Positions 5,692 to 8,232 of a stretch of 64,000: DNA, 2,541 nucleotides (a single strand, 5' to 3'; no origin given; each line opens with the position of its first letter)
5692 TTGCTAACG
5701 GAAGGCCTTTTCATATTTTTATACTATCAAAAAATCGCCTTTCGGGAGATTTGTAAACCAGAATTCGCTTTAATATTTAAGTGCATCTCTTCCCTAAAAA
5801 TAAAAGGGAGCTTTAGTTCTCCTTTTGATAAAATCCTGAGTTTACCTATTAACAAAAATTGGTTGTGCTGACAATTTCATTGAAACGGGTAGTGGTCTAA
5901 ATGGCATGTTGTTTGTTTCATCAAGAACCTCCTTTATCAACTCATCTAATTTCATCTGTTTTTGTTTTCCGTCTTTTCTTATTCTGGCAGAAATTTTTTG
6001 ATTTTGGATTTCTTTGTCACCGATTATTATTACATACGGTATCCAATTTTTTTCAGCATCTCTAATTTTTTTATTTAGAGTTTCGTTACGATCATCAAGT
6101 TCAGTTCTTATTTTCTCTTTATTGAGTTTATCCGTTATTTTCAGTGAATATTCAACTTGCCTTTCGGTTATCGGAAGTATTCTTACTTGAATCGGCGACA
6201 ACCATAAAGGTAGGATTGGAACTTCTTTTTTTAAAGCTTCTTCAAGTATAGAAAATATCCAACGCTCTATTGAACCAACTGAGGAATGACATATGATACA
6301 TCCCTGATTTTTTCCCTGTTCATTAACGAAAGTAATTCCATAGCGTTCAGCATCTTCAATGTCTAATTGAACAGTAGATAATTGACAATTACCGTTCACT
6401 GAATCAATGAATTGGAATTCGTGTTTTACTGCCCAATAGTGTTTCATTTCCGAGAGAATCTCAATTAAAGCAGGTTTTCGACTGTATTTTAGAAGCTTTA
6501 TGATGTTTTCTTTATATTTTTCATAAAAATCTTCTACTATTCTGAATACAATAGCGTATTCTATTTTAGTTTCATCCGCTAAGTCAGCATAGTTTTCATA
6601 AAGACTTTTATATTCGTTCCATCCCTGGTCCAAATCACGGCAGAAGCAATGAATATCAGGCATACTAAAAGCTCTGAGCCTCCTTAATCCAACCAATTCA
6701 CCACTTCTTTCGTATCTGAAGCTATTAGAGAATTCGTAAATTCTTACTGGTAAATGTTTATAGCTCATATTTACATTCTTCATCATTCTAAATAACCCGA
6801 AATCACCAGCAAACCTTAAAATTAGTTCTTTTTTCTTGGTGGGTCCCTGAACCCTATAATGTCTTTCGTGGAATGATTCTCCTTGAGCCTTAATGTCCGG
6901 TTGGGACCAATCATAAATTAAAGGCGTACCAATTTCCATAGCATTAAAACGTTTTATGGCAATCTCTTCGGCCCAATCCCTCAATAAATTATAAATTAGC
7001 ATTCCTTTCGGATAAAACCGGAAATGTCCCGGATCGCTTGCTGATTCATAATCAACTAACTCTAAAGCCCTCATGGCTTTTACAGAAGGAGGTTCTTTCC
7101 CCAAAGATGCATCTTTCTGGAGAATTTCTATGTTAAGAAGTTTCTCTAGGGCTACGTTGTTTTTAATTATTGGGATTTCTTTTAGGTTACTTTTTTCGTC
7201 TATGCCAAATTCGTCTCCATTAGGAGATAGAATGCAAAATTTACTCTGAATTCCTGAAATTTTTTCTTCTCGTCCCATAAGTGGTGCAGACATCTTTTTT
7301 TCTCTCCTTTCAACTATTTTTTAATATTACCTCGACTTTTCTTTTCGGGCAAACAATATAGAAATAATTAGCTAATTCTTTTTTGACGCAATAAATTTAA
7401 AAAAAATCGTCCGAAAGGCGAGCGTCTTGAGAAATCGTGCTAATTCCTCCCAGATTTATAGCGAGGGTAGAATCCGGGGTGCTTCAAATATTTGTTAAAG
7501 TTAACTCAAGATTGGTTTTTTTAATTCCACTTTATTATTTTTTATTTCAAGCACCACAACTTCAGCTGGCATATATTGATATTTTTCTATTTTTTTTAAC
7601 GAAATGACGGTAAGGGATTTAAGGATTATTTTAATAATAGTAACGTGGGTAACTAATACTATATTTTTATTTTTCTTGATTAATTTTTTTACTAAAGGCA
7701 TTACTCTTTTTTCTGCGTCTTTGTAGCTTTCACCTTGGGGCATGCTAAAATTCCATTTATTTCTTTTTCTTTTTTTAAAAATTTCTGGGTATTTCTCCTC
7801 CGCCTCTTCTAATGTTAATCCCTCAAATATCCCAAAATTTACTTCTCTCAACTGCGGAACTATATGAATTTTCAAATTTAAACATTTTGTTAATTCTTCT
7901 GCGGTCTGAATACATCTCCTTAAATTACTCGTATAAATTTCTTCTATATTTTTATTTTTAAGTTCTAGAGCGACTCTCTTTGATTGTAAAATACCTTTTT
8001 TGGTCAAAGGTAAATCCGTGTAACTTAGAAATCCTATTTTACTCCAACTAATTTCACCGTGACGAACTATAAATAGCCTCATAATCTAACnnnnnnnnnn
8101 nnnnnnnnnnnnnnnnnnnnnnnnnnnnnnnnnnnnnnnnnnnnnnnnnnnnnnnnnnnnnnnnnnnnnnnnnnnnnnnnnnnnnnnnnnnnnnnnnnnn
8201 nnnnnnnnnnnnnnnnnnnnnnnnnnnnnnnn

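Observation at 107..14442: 14-kb same-strand island enriched in nucleotide and phospho-metabolite hydrolases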

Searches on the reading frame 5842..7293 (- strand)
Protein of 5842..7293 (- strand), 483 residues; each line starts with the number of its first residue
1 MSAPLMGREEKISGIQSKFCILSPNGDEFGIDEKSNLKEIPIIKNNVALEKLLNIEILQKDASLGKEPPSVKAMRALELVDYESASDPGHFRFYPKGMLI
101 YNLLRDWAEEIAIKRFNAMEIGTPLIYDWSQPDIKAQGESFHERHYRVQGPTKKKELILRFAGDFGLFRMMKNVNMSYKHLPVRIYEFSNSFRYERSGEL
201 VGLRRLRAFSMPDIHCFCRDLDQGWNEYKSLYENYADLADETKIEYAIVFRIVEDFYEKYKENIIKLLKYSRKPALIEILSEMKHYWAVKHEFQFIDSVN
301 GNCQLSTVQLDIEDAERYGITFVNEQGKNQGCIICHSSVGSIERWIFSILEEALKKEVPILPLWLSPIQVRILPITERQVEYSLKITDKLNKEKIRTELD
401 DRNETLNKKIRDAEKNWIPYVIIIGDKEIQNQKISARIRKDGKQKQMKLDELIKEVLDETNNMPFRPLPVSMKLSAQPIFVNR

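Call 3: search_protein_families(library=pfam, proteins=[window:5842-7293:-], max_evalue=0.01)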
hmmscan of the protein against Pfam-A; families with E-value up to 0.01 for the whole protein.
window:5842-7293:- (483 aa): 2 families
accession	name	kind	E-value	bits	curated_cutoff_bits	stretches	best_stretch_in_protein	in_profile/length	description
PF03129.25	HGTP_anticodon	-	5.5e-25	87.8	21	1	369-458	1-93/94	Anticodon binding domain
PF00587.30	tRNA-synt_2b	-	2.2e-20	73.9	29.3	1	146-352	1-178/179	tRNA synthetase class II core domain (G, H, P, S and T)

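Call 8: search_protein_families(library=ncbifam, proteins=[window:5842-7293:-], max_evalue=0.01)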
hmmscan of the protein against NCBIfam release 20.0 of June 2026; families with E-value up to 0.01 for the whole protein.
window:5842-7293:- (483 aa): 12 families
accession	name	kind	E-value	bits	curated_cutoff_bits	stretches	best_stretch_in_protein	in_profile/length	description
NF003068.0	PRK03991.1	equivalog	4e-159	530.8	484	1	10-480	147-612/613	threonine--tRNA ligase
TIGR00418.1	thrS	equivalog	1.3e-113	380.9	383.65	1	18-459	124-564/565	threonine--tRNA ligase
NF011500.0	PRK14938.1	equivalog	1.6e-34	119.6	362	1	342-475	249-382/387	Ser-tRNA(Thr) hydrolase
NF006625.0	PRK09194.1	equivalog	8.6e-25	87.6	558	2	315-456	416-558/559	proline--tRNA ligase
TIGR00408.1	proS_fam_I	equivalog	7.2e-23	81.2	437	2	315-463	232-384/475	proline--tRNA ligase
TIGR00409.1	proS_fam_II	equivalog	8.4e-21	74.5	306.7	2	315-454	422-563/568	proline--tRNA ligase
TIGR00442.1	hisS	equivalog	6.2e-19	68.3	286.75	2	365-448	322-405/406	histidine--tRNA ligase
NF008979.1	PRK12325.1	exception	6.8e-17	61.4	550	2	318-456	296-436/437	proline--tRNA ligase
TIGR00389.1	glyS_dimeric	equivalog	1.4e-16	60.2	243.3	2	332-456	430-561/565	glycine--tRNA ligase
NF003211.1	PRK04173.1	equivalog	1e-13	51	312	1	149-454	153-452/454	glycine--tRNA ligase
NF009085.0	PRK12420.1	equivalog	4.9e-09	36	540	1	368-453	339-423/426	histidine--tRNA ligase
TIGR00414.1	serS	equivalog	0.00065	18.8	301.65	0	64-249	136-321/418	serine--tRNA ligase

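Call 10: find_encoding_contigs(protein=window:5842-7293:-, flank=10000, max_places=6)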
Protein window:5842-7293:- (483 aa): 1 contig read that carries it; 1 place shown.
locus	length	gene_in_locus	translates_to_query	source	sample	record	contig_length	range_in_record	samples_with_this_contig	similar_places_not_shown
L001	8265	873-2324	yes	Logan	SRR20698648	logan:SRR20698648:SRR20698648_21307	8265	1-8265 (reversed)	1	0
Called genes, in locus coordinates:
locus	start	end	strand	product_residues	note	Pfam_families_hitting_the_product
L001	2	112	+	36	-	?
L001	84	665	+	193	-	PF00300:His_Phos_1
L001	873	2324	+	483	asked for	PF00587:tRNA-synt_2b, PF03129:HGTP_anticodon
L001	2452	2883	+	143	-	PF00293:NUDIX, PF14815:NUDIX_4 (weak)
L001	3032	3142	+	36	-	-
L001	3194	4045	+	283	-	PF12146:Hydrolase_4 (weak), PF00561:Abhydrolase_1 (weak), PF08538:DUF1749, PF01738:DLH (weak)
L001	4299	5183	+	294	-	PF00891:Methyltransf_2 (weak), PF08242:Methyltransf_12 (weak), PF13649:Methyltransf_25 (weak)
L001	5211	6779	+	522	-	PF16927:HisKA_7TM, PF00512:HisKA, PF02518:HATPase_c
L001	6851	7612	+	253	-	-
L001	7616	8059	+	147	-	PF00293:NUDIX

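Call 11: find_related_loci(query=window:5842-7293:-, collection=genome_contigs, flank=10000)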
Query window:5842-7293:- (483 aa) in genome_contigs; peptide patterns used: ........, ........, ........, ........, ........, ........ (x = any residue, [..] = any of these).
245 stretches matched a pattern; 5 encode a relative of the query (tblastn E <= 1e-3); 5 distinct loci.
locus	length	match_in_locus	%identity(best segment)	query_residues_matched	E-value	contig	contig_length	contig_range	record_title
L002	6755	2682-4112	54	3-480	1e-180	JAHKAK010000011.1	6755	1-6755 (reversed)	MAG: Patescibacteria group bacterium isolate Undefined_mixed_planktonic.mb.35 Undefined_mixed_pl.mb.35_k141_118253, whol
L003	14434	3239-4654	53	8-480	1e-173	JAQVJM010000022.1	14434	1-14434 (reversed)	MAG: Candidatus Moraniibacteriota bacterium isolate STE_63 NODE_9952_length_14434_cov_16.814217_Sandtown_E, whole genome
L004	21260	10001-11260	45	58-475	1e-117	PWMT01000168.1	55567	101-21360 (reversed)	MAG: Methanobacteriaceae archaeon isolate CSSed10_288 CS-Sed10-C485, whole genome shotgun sequence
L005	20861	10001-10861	23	154-459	2e-7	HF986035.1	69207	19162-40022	Alistipes sp. CAG:514 genomic scaffold, scf98, whole genome shotgun sequence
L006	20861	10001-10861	21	154-459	2e-6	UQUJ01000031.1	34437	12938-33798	uncultured Alistipes sp. isolate UMGS648 genome assembly, contig: NODE_121_length_34437_cov_7.235734, whole genome shotg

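Call 21: search_protein_families(library=pfam, proteins=[L003:557-1111:+, L003:1217-1801:+, L003:2394-3233:+, L003:4744-6054:+, L003:6070-7104:+, L003:7361-8107:+, L002:746-1435:+, L002:1666-2682:+, L002:4196-5542:+, L002:5499-6536:+], max_evalue=0.001)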
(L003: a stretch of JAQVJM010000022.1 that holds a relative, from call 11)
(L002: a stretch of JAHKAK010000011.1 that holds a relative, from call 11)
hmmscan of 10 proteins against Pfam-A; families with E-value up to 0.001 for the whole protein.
L003:557-1111:+ (184 aa): 4 families
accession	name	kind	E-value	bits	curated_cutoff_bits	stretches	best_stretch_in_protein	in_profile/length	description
PF00583.31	Acetyltransf_1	-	4.9e-11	43.4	20.7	1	32-165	8-116/116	Acetyltransferase (GNAT) family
PF13673.13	Acetyltransf_10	-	3.2e-06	27.6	23.6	1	99-169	44-111/128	Acetyltransferase (GNAT) domain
PF13508.13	Acetyltransf_7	-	1.3e-05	25.9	27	1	95-166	12-83/84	Acetyltransferase (GNAT) domain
PF08445.16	FR47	-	0.00046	20.6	22.1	1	110-167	23-79/86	FR47-like protein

L003:1217-1801:+ (194 aa): 1 family
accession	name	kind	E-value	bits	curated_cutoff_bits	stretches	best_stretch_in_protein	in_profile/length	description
PF24827.1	AstE_AspA_cat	-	2.6e-20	73.2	25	1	13-180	2-188/192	Succinylglutamate desuccinylase/Aspartoacylase catalytic domain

L003:2394-3233:+ (279 aa): 1 family
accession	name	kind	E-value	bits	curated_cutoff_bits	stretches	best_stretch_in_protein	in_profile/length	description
PF04909.20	Amidohydro_2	-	3.6e-06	27.4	26.4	1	118-274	158-287/289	Amidohydrolase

L003:4744-6054:+ (436 aa): 3 families
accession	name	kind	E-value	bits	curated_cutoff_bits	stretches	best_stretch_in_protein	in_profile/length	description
PF04055.27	Radical_SAM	-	1.8e-19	70.9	29.5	1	108-261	2-164/166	Radical SAM superfamily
PF13186.11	SPASM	-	7.9e-06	26.5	21.5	1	345-404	1-66/67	Iron-sulfur cluster-binding domain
PF13353.11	Fer4_12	-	3.9e-05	24.4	22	1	110-178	12-82/137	4Fe-4S single cluster domain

L003:6070-7104:+ (344 aa): 3 families
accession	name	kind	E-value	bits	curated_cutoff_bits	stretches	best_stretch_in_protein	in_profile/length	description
PF04055.27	Radical_SAM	-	1.3e-23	84.4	29.5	1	17-172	5-165/166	Radical SAM superfamily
PF13186.11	SPASM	-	2.9e-10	40.7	21.5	1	247-307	1-67/67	Iron-sulfur cluster-binding domain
PF13353.11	Fer4_12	-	7.8e-07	29.9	22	1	16-110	12-107/137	4Fe-4S single cluster domain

L003:7361-8107:+ (248 aa): 2 families
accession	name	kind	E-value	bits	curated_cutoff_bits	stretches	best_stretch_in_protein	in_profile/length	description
PF01909.29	NTP_transf_2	-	1.9e-05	25.4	21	1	15-93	6-79/93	Nucleotidyltransferase domain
PF18765.7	Polbeta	-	4e-05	24.1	26.9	1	24-110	11-91/93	Polymerase beta, Nucleotidyltransferase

L002:746-1435:+ (229 aa): 13 families
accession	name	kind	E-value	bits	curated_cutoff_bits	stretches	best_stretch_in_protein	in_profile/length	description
PF13649.12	Methyltransf_25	-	7.9e-21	75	27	1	54-149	1-97/97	Methyltransferase domain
PF08241.18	Methyltransf_11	-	5.8e-20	72.2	21.2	1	55-152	1-94/95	Methyltransferase domain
PF13847.12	Methyltransf_31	-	5.2e-18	65.6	27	1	50-161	3-114/145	Methyltransferase domain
PF13489.12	Methyltransf_23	-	6.2e-13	49.2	27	1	36-160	6-123/164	Methyltransferase domain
PF01209.24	Ubie_methyltran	-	8.5e-10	38.8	20.1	1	44-153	41-151/233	ubiE/COQ5 methyltransferase family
PF08242.18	Methyltransf_12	-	4.8e-09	37.3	30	1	55-151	1-98/98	Methyltransferase domain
PF03848.20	TehB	-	1.2e-08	35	20.4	1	41-151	21-130/193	Tellurite resistance protein TehB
PF05175.20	MTS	-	2.9e-08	34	23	1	43-164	24-148/170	Methyltransferase small domain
PF02353.26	CMAS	-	3.4e-08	33.6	27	1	51-158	63-169/273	Mycolic acid cyclopropane synthetase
PF05148.21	Methyltransf_8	-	4e-08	33.8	27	1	15-154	43-158/219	Hypothetical methyltransferase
PF00891.24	Methyltransf_2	-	1.7e-05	24.7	22.3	1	51-161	63-173/210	O-methyltransferase domain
PF01135.25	PCMT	-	9.5e-05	22.7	20.3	1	42-165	65-184/210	Protein-L-isoaspartate(D-aspartate) O-methyltransferase (PCMT)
PF03141.22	Methyltransf_29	-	0.00038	19.6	23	1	46-172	113-237/506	Putative S-adenosyl-L-methionine-dependent methyltransferase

L002:1666-2682:+ (338 aa): 1 family
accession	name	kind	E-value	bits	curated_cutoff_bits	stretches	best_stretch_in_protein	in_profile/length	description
PF04909.20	Amidohydro_2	-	8.1e-13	49.2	26.4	1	123-337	99-288/289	Amidohydrolase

L002:4196-5542:+ (448 aa): 3 families
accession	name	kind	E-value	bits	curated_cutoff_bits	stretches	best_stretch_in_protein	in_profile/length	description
PF04055.27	Radical_SAM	-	4.9e-22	79.3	29.5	1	105-258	2-165/166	Radical SAM superfamily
PF13186.11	SPASM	-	2.7e-10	40.8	21.5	1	342-406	1-67/67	Iron-sulfur cluster-binding domain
PF13353.11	Fer4_12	-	0.00013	22.7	22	1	106-171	11-78/137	4Fe-4S single cluster domain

L002:5499-6536:+ (345 aa): 3 families
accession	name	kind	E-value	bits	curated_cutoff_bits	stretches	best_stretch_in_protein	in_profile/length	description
PF04055.27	Radical_SAM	-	4.2e-22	79.5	29.5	1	26-181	5-165/166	Radical SAM superfamily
PF13186.11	SPASM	-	2.5e-08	34.5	21.5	1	257-317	1-67/67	Iron-sulfur cluster-binding domain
PF13353.11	Fer4_12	-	3.7e-06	27.7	22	1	26-130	13-116/137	4Fe-4S single cluster domain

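Call 22: find_related_loci(query=window:5842-7293:-, collection=metagenome_contigs, flank=10000)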
Query window:5842-7293:- (483 aa) in metagenome_contigs; peptide patterns used: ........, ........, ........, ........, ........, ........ (x = any residue, [..] = any of these).
421 stretches matched a pattern; 11 encode a relative of the query (tblastn E <= 1e-3); 11 distinct loci.
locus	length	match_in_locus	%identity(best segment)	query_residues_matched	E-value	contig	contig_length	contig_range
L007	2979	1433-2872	62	6-481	0e+0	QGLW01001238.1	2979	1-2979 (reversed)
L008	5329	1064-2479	54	8-480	0e+0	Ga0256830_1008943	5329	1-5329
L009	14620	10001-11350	57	15-463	2e-169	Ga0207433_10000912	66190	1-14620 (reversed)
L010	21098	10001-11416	53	8-480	1e-173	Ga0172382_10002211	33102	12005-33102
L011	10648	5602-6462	23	154-459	3e-7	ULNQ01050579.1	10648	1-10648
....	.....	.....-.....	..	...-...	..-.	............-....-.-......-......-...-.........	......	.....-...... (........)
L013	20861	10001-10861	23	154-459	3e-7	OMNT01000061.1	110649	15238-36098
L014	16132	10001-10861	22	154-459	1e-6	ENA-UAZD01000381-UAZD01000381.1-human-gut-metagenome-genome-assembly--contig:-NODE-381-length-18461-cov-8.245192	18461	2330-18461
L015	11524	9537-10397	21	154-459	4e-6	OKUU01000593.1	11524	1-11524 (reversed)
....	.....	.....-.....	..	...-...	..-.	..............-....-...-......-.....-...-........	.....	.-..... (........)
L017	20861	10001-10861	22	154-459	5e-6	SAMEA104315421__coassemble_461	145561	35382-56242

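Call 26: find_homologous_proteins(query=window:5842-7293:-, max_evalue=1e-50)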
Query window:5842-7293:- (483 aa): 2437 proteins with E <= 1e-50 among 8000 candidates; the best 120 are listed.
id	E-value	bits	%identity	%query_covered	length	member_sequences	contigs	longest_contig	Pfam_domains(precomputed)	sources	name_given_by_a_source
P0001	0.0e+0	1084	100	99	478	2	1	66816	PF03129.26,PF00587.31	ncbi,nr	ncbi:MAG: threonine--tRNA ligase [Candidatus Nealsonbacteria bacterium]|nr:threonine--tRNA ligase [C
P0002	2.8e-252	855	75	100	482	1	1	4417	PF03129.26,PF00587.31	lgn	-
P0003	1.0e-197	676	62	99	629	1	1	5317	PF03129.26,PF08915.17,PF00587.31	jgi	-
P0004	1.1e-197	675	62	99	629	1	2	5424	PF03129.26,PF08915.17,PF00587.31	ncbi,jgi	-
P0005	2.6e-193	661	60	99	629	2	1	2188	PF03129.26,PF08915.17,PF00587.31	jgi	-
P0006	4.2e-193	660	59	99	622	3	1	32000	PF03129.26,PF08915.17,PF00587.31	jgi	-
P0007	2.5e-192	658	60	99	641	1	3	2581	PF03129.26,PF08915.17,PF00587.31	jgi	-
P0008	3.5e-192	657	60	98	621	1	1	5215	PF03129.26,PF08915.17,PF00587.31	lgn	-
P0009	1.5e-191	655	59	99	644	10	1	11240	PF03129.26,PF08915.17,PF00587.31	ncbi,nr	ncbi:MAG: threonine--tRNA ligase [Candidatus Altarchaeum sp. CG03_land_8_20_14_0_80_32_618]|nr:MAG: 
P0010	1.5e-191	655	58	99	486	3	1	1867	PF03129.26,PF00587.31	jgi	-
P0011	1.2e-190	652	58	99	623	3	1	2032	PF03129.26,PF08915.17,PF00587.31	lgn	-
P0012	1.9e-190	652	58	97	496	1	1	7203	PF03129.26,PF00587.31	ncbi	ncbi:MAG: aminoacyl--tRNA ligase-related protein [Candidatus Poribacteria bacterium]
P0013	2.6e-190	651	61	98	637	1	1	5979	PF03129.26,PF08915.17,PF00587.31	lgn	-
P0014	1.6e-189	649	60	100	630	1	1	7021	PF03129.26,PF08915.17,PF00587.31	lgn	-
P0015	2.2e-189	648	60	99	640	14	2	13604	PF03129.26,PF08915.17,PF00587.31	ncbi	-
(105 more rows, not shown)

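Call 27: find_encoding_contigs(protein=P0002, flank=10000, max_places=4)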
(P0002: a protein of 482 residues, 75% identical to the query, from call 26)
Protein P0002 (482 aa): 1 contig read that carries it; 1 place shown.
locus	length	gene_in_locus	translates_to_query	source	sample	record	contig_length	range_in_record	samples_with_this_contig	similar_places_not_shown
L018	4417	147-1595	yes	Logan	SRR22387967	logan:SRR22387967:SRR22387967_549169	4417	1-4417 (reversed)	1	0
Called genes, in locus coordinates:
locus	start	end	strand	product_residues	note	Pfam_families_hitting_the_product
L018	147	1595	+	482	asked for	PF00587:tRNA-synt_2b, PF03129:HGTP_anticodon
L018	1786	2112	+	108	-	PF05402:PqqD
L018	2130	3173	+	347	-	PF04055:Radical_SAM, PF13353:Fer4_12, PF13186:SPASM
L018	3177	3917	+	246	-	PF01209:Ubie_methyltran, PF03848:TehB, PF13489:Methyltransf_23 (weak), PF05175:MTS (weak), PF13847:Methyltransf_31, PF08241:Methyltransf_11, PF08242:Methyltransf_12 (weak), PF13649:Methyltransf_25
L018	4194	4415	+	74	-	?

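Call 28: find_encoding_contigs(protein=P0001, flank=10000, max_places=4)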
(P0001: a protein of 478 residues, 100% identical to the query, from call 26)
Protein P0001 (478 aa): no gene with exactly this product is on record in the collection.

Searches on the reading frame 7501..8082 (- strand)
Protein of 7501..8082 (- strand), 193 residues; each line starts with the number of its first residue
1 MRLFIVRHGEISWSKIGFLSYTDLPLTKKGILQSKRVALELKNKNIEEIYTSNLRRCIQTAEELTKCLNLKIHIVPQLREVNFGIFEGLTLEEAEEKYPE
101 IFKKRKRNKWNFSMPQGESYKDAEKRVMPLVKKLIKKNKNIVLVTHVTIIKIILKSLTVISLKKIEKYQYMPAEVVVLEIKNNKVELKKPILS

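Call 3: search_protein_families(library=pfam, proteins=[window:7501-8082:-], max_evalue=0.01)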
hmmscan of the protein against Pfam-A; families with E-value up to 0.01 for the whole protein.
window:7501-8082:- (193 aa): 1 family
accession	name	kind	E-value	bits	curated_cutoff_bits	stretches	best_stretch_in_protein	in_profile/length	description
PF00300.27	His_Phos_1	-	1e-49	169.3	21.7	1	3-188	1-189/194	Histidine phosphatase superfamily (branch 1)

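Call 8: search_protein_families(library=ncbifam, proteins=[window:7501-8082:-], max_evalue=0.01)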
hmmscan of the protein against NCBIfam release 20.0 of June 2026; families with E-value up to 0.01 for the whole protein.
window:7501-8082:- (193 aa): 22 families
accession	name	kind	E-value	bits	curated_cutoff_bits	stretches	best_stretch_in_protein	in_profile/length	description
TIGR03162.1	ribazole_cobC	equivalog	7.8e-38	129.7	162.9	1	3-177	1-175/176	alpha-ribazole phosphatase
NF045917.1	PhserinePhPspA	equivalog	3.7e-30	105.2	350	1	1-183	2-187/211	phosphoserine phosphatase PspA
NF005567.0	PRK07238.1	equivalog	4.2e-29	102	326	1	2-156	179-336/378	bifunctional RNase H/acid phosphatase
NF011580.0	PRK15004.1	equivalog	3.4e-22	79.5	250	1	1-187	1-190/203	adenosylcobalamin/alpha-ribazole phosphatase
NF009994.0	PRK13463.1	equivalog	3.6e-21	75.9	277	1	3-189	5-195/203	phosphoserine phosphatase 1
NF038349.1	dPGM_arch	equivalog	1.3e-20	74.1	225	1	5-168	3-157/194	2,3-diphosphoglycerate-dependent phosphoglycerate mutase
NF002217.0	PRK01112.1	equivalog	6.5e-18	64.9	320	2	74-192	105-227/228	2,3-bisphosphoglycerate-dependent phosphoglycerate mutase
NF002901.0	PRK03482.1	equivalog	1.7e-17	63.8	261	1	2-155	3-159/215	2,3-diphosphoglycerate-dependent phosphoglycerate mutase GpmB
TIGR03848.1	MSMEG_4193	subfamily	3e-17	62.7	203.85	1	3-182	2-188/204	MSMEG_4193 family putative phosphomutase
NF010713.0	PRK14115.1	equivalog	1.9e-16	60.1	305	2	2-100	3-107/248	2,3-diphosphoglycerate-dependent phosphoglycerate mutase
TIGR01258.1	pgm_1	subfamily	2.4e-16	59.9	81.7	2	2-100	2-106/245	2,3-bisphosphoglycerate-dependent phosphoglycerate mutase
NF002339.0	PRK01295.1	equivalog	6.1e-15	55.2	316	1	3-183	5-195/206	2,3-bisphosphoglycerate-dependent phosphoglycerate mutase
NF009993.0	PRK13462.1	equivalog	1.7e-14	54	226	1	2-175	7-176/203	acid phosphatase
TIGR00249.1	sixA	equivalog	2e-11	44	74.5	1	1-78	1-78/154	phosphohistidine phosphatase SixA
NF010717.0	PRK14119.1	equivalog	4.6e-11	42.7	378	2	2-101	3-108/228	2,3-diphosphoglycerate-dependent phosphoglycerate mutase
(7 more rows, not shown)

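Call 35: search_protein_families(library=padloc, proteins=[window:7501-8082:-], max_evalue=0.01)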
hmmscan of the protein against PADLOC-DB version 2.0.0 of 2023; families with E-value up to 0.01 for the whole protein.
window:7501-8082:- (193 aa): 0 families
